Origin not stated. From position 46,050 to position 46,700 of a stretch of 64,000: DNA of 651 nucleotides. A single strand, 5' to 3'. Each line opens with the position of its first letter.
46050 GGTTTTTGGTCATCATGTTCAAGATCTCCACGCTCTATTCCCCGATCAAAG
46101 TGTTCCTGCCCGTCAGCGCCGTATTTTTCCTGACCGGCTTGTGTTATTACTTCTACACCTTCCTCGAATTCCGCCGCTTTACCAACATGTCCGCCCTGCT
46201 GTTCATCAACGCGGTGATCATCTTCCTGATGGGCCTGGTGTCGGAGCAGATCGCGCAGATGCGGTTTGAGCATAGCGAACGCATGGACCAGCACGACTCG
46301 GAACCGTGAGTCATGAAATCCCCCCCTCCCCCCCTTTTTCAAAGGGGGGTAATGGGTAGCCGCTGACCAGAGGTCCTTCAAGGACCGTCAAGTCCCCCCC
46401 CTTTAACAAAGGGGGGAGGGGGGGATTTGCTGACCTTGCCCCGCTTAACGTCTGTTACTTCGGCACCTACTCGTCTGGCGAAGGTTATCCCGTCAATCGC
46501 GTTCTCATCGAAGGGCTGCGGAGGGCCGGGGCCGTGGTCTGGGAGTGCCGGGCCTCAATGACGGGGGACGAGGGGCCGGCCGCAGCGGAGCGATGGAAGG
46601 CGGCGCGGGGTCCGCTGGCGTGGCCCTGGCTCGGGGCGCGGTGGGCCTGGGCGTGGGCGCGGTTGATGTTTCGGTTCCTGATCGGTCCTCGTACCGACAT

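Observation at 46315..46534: Composite hairpin repeat appears to have disrupted the 5' end of a GT4 gene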

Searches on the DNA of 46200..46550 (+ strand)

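Call 30: search_dna_similar(query=window:46300-46445:+, collection=plasmids, mode=distant, max_evalue=1, max_rows=25)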
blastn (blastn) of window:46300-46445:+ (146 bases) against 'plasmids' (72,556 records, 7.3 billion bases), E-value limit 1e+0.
No match.

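Call 31: search_dna_similar(query=window:46300-46445:+, collection=phages, mode=distant, max_evalue=1, max_rows=25)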
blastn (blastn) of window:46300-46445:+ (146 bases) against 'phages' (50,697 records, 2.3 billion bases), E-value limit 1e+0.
Records with a match: 7; places in all: 7; records where one place covers at least 80% of the query: 0.
Best place of each record, by identity: 90-95% 6; 80-90% 1.
By first word of the organism name: Gordonia 4; Haemophilus 2; uncultured 1.
By host as written in the record: Gordonia terrae 3612 4; Haemophilus parasuis 34086b 2; - 1.
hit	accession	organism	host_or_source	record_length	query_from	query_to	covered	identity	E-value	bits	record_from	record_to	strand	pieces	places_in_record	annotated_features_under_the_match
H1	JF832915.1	Haemophilus phage SuMu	Haemophilus parasuis 34086b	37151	17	50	23%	91.2%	8e-4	49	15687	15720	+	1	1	portal protein gp29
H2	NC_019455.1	Haemophilus phage SuMu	Haemophilus parasuis 34086b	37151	17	50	23%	91.2%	8e-4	49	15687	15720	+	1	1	portal protein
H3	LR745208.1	uncultured phage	metagenomic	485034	61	93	23%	87.9%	4e-1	39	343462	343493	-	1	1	record has no annotation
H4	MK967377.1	Gordonia phage MagicMan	Gordonia terrae 3612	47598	21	46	18%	92.3%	4e-1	39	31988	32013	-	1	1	none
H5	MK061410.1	Gordonia phage Eyes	Gordonia terrae 3612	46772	21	46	18%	92.3%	4e-1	39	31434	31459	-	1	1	none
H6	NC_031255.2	Gordonia phage Schnabeltier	Gordonia terrae 3612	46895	21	46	18%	92.3%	4e-1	39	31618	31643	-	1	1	none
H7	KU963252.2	Gordonia phage Schnabeltier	Gordonia terrae 3612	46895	21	46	18%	92.3%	4e-1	39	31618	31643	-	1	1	none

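Call 32: get_annotated_region(hit=H2, flank=1500)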
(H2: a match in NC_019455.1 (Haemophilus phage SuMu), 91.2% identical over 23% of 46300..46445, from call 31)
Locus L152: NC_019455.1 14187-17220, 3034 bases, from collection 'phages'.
description: Haemophilus phage SuMu, complete genome.
organism: Haemophilus phage SuMu (NCBI taxid 483266)
taxonomy: Viruses; Duplodnaviria; Heunggongvirae; Uroviricota; Caudoviricetes
host: Haemophilus parasuis 34086b; source: Glasser's outbreak, swine farm; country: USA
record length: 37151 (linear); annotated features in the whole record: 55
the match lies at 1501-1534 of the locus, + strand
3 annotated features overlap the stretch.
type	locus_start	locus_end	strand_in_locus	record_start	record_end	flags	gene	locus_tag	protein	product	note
CDS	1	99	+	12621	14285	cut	-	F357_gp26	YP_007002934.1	terminase large subunit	COG5362 phage-related terminase; cl02216; similar to hypothetical protein HPS_00130 from Haemophilus parasuis 29755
CDS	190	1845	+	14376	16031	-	-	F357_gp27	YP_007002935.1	portal protein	COG4383 Mu-like prophage protein gp29 (Function unknown); protein of unknown function (DUF935); pfam06074; similar to ...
CDS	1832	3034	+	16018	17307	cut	-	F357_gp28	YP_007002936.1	minor head protein and DNA pilot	gp30; phage Mu F-like protein; cl10072; similar to hypothetical protein COI_1116 from Mannheimia haemolytica serotype ...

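Call 34: search_rna_families(source=window, start=46200, end=46550, threshold=evalue, max_evalue=10)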
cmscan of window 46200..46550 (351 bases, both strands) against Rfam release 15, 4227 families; matches with E-value up to 10: 17.
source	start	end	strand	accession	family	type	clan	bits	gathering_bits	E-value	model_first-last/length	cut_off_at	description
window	46316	46428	+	RF04173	MIR847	Gene; miRNA;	-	27.6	184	0.00059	1-164/164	no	MIR847 microRNA precursor family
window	46318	46426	+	RF03627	mir-9168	Gene; miRNA;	-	23.6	100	0.017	1-95/95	no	mir-9168 microRNA precursor family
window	46320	46424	-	RF03627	mir-9168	Gene; miRNA;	-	23.6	100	0.017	1-95/95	no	mir-9168 microRNA precursor family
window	46317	46427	+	RF03301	mir-3154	Gene; miRNA;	-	18.4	64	0.66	1-86/86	no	mir-3154 microRNA precursor family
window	46326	46423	+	RF02953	DUF1874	Cis-reg;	-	17.2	42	0.91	1-93/93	no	DUF1874 RNA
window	46315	46429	+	RF03968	mir-8934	Gene; miRNA;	-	16.4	100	7.7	1-88/88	no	mir-8934 microRNA precursor family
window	46381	46415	-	RF03538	Flavi_TBFV_CRE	Cis-reg;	-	16.3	60.5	5.1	1-106/106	no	Tick-borne Flavivirus 3' UTR cis-acting replication element (CRE)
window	46319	46422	-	RF02953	DUF1874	Cis-reg;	-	15.7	42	2.2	1-93/93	no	DUF1874 RNA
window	46391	46425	-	RF02795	Pab91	Gene; snRNA; snoRNA; HACA-box;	-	15.7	71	3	1-57/57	no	Pab91 RNA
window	46323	46347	-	RF02022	mir-1275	Gene; miRNA;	-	15.4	71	2.3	1-78/78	no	mir-1275 microRNA precursor family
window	46374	46429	+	RF02580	tsr31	Gene; sRNA;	-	15.4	50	7.9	1-70/70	no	S. aureus tsr31 small RNA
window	46387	46449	+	RF02033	HEARO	Gene;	-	15.2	83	0.52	1-52/211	no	HNH endonuclease-associated RNA and ORF (HEARO) RNA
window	46308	46446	-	RF03301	mir-3154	Gene; miRNA;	-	15.1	64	4.9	1-86/86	no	mir-3154 microRNA precursor family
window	46303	46453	+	RF00723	mir-448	Gene; miRNA;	-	15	90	3.7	1-111/111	no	mir-448 microRNA precursor family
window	46317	46361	-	RF00381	Antizyme_FSE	Cis-reg; frameshift_element;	-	13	40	7.4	1-59/59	no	Antizyme RNA frameshifting stimulation element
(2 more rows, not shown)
